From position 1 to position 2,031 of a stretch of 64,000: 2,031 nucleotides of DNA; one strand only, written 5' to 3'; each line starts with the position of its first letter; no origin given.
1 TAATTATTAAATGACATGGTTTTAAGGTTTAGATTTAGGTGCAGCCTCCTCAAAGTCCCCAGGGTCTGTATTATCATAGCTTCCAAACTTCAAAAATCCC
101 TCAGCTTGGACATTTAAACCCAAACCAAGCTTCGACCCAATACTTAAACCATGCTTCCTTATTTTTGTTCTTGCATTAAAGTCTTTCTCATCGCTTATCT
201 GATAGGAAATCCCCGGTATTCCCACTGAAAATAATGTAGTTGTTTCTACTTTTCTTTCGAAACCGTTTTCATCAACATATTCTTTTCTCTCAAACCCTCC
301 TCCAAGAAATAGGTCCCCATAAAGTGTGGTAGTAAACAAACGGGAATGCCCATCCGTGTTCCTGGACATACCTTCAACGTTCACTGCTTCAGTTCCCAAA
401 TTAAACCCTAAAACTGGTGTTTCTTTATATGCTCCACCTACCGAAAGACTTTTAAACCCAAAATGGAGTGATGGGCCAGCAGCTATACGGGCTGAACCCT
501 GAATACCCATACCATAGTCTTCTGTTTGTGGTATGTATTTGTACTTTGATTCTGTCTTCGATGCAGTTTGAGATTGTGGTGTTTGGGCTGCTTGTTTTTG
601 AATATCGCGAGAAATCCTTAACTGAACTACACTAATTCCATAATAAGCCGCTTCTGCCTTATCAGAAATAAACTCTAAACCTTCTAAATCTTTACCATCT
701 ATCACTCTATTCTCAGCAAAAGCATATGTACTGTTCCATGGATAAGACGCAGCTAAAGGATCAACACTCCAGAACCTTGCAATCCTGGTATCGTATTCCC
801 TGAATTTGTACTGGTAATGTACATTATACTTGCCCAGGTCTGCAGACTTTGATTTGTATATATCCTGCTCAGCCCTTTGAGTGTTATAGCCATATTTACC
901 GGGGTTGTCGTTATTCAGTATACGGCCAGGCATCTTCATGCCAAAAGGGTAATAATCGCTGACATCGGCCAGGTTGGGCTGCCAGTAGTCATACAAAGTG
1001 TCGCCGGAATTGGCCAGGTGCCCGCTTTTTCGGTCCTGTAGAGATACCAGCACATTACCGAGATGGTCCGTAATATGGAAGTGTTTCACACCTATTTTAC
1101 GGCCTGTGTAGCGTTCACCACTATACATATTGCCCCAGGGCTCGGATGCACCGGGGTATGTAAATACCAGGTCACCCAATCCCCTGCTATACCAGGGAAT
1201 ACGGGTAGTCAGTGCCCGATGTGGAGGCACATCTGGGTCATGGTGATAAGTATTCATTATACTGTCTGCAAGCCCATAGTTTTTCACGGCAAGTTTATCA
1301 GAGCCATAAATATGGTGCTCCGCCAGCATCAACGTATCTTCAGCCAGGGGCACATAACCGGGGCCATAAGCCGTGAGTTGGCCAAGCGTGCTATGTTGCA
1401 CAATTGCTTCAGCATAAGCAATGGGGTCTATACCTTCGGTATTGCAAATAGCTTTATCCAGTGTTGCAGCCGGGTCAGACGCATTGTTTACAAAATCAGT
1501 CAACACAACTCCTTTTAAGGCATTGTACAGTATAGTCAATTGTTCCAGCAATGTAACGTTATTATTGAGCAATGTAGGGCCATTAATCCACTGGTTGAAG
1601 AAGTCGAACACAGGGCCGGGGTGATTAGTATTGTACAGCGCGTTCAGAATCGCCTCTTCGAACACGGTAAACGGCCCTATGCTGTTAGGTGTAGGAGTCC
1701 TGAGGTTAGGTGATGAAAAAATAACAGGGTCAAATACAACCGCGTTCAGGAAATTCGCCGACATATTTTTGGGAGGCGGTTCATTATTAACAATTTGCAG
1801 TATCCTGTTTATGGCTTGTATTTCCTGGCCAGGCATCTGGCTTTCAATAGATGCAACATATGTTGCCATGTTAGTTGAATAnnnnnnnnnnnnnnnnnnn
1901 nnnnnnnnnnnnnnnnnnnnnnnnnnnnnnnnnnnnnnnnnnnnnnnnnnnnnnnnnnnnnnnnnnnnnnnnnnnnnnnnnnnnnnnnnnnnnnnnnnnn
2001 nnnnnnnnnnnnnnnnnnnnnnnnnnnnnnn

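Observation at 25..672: The RHS C-terminal tip looks like a Gly-rich beta/pore-type domain rather than an enzyme toxin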

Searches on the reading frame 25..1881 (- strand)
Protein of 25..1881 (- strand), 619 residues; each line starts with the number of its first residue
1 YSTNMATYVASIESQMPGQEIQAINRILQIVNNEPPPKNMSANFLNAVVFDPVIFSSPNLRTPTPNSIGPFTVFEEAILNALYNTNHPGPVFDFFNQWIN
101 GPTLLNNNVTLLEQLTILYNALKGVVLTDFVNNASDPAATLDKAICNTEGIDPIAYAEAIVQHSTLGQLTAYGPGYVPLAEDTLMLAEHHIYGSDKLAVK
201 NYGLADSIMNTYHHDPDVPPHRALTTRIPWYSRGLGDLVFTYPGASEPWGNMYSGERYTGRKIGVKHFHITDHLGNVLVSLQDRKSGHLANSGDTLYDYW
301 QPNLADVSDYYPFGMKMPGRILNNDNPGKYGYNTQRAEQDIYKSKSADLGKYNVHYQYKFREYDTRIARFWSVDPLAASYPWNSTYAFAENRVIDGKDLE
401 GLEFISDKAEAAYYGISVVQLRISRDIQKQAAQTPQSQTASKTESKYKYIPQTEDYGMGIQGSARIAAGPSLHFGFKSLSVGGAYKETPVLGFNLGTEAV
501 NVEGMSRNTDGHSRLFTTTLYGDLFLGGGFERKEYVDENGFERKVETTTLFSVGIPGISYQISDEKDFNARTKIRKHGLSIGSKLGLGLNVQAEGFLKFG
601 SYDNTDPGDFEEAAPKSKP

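Call 23: find_related_loci(query=window:25-1881:-, collection=genome_contigs, flank=4000)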
Query window:25-1881:- (619 aa) in genome_contigs; peptide patterns used: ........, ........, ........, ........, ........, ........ (x = any residue, [..] = any of these).
125 stretches matched a pattern; 53 encode a relative of the query (tblastn E <= 1e-3); 50 distinct loci.
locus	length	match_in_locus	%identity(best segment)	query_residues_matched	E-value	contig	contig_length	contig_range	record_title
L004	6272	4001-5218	72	1-405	0e+0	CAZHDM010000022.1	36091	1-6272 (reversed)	MAG TPA_asm: uncultured Flavipsychrobacter sp. isolate binchicken_co237_91 genome assembly, contig: NODE_600_length_3609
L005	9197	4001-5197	48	1-406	8e-111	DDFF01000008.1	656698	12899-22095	MAG TPA_asm: Bacteroidetes bacterium UBA1935 UBA1935_contig_595, whole genome shotgun sequence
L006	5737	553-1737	46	1-403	2e-102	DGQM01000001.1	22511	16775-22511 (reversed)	MAG TPA_asm: Bacteroidetes bacterium UBA4414 UBA4414_contig_5291, whole genome shotgun sequence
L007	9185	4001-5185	38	22-423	4e-74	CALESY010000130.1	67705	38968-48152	MAG TPA_asm: uncultured Chitinophagaceae bacterium isolate SRR5576004_bin.58_CONCOCT_v1.1_MAG genome assembly, contig: E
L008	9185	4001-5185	38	22-423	4e-74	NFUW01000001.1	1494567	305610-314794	Chitinophagaceae bacterium IBVUCB1 contig000001, whole genome shotgun sequence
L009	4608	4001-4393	45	263-403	7e-31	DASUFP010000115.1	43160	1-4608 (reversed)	MAG TPA_asm: Bacteroidia bacterium isolate SMAG_U1382 k141_1791346, whole genome shotgun sequence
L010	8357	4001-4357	37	272-402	2e-20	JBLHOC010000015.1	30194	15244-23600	MAG: Bacteroidia bacterium isolate 3300055726_19 Ga0535650_0001746, whole genome shotgun sequence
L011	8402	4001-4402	38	258-403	6e-20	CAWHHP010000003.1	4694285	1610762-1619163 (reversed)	MAG: uncultured Chitinophagaceae bacterium isolate MFD01916.bin.1.143 genome assembly, contig: contig_1630, whole genome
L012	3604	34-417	38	269-398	2e-19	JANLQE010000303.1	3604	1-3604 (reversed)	MAG: Bacteroidota bacterium isolate OTE_38_metabat_24 OTE_38_k141_1011016, whole genome shotgun sequence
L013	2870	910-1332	37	264-414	7e-18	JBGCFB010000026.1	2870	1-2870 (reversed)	MAG: Bacteroidia bacterium isolate SGMAG-32 contig26, whole genome shotgun sequence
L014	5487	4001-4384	35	261-401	5e-17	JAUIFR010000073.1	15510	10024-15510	MAG: Bacteroidia bacterium isolate Co_bin.109 NODE_21097_length_15510_cov_1.107131, whole genome shotgun sequence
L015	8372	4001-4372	34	268-403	1e-13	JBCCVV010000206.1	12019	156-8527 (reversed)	MAG: Bacteroidota bacterium isolate P01_E01_bin.46 k141_705786_length_12019_cov_8.0678, whole genome shotgun sequence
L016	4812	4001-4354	34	268-406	2e-13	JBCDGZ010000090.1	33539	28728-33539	MAG: Bacteroidota bacterium isolate P01_H01_bin.144 k141_881725_length_33539_cov_13.0002, whole genome shotgun sequence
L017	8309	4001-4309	33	305-414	3e-11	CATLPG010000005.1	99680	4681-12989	MAG: uncultured Saccharospirillaceae bacterium isolate SRR3960575_bin.9_MetaWRAP_v1.3_MAG genome assembly, contig: ERZ50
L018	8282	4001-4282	33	263-380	4e-11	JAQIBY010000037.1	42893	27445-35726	MAG: Bacteroidales bacterium isolate GH38 k119_408400, whole genome shotgun sequence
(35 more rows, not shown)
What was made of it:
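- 22..9678 (-): RHS/YD-repeat polymorphic toxin gene, 3218 aa. Fifty homologous RHS loci were found in Bacteroidota genomes (call 23).
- All 50 related RHS loci lose similarity at query residue about 403-406 (call 23).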
